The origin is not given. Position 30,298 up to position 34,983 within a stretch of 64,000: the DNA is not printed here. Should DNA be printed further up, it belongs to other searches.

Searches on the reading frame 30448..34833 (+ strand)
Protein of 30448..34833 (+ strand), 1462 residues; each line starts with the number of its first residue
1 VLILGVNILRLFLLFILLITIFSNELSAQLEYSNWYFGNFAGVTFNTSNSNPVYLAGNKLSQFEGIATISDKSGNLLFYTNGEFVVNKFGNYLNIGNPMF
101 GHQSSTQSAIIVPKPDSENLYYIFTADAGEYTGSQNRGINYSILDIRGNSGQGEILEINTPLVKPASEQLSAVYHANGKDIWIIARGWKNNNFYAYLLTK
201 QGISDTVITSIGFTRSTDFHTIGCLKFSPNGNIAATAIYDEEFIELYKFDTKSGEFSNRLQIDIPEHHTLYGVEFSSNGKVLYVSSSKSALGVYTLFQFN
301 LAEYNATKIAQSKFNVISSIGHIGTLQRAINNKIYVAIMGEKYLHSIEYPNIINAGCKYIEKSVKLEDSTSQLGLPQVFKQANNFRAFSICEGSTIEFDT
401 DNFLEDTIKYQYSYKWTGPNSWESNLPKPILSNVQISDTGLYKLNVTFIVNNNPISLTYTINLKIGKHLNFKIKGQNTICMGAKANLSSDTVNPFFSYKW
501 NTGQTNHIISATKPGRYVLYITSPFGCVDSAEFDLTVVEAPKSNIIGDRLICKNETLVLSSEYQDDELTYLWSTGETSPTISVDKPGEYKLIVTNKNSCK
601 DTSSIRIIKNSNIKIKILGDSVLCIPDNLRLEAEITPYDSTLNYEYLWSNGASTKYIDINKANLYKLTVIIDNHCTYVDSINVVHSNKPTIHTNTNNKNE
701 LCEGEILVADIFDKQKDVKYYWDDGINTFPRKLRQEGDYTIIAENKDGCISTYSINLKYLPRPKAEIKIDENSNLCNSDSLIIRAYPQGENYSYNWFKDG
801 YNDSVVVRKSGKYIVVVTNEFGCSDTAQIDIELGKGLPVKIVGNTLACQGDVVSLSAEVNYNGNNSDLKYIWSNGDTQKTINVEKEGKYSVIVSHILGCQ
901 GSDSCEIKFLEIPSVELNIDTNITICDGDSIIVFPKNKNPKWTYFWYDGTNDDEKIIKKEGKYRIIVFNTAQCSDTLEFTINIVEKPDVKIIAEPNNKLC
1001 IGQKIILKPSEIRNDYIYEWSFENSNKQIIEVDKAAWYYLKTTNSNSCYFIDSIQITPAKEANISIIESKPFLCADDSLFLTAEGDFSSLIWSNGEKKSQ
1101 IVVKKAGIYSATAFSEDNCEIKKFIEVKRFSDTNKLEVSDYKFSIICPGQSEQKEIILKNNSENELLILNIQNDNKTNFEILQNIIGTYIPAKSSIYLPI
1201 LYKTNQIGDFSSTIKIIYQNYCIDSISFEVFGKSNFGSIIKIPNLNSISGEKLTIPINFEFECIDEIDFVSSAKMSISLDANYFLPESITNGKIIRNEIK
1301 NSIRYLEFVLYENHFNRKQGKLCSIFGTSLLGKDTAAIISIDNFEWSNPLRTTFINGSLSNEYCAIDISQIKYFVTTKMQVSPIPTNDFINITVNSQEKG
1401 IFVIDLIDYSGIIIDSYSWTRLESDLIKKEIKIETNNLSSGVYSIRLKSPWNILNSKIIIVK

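Call 29: search_protein_families(library=pfam, proteins=[window:30448-34833:+], max_evalue=0.001)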
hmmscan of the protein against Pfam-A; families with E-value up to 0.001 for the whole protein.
window:30448-34833:+ (1462 aa): 6 families
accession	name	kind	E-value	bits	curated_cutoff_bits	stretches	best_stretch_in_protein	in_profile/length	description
PF19081.6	Ig_7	-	6.3e-11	42.9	27.3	0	921-956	8-43/84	Ig-like domain CHU_C associated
PF18962.6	Por_Secre_tail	-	1.4e-06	28.9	27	1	1382-1460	2-75/75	Secretion system C-terminal sorting domain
PF24312.1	Ig-like_POM152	-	6.8e-06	26.8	27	0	577-600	57-80/89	Nucleoporin POM152, Ig-like domain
PF23414.1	Beta-prop_EML_2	-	8.6e-05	22.5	90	1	174-301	47-158/266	Echinoderm microtubule-associated protein second beta-propeller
PF18911.6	PKD_4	-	0.00013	22.4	27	0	841-879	8-46/85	PKD domain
PF22073.2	Cep192_D4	-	0.00051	20.6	35.5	0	1143-1219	13-95/112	Cep192 domain 4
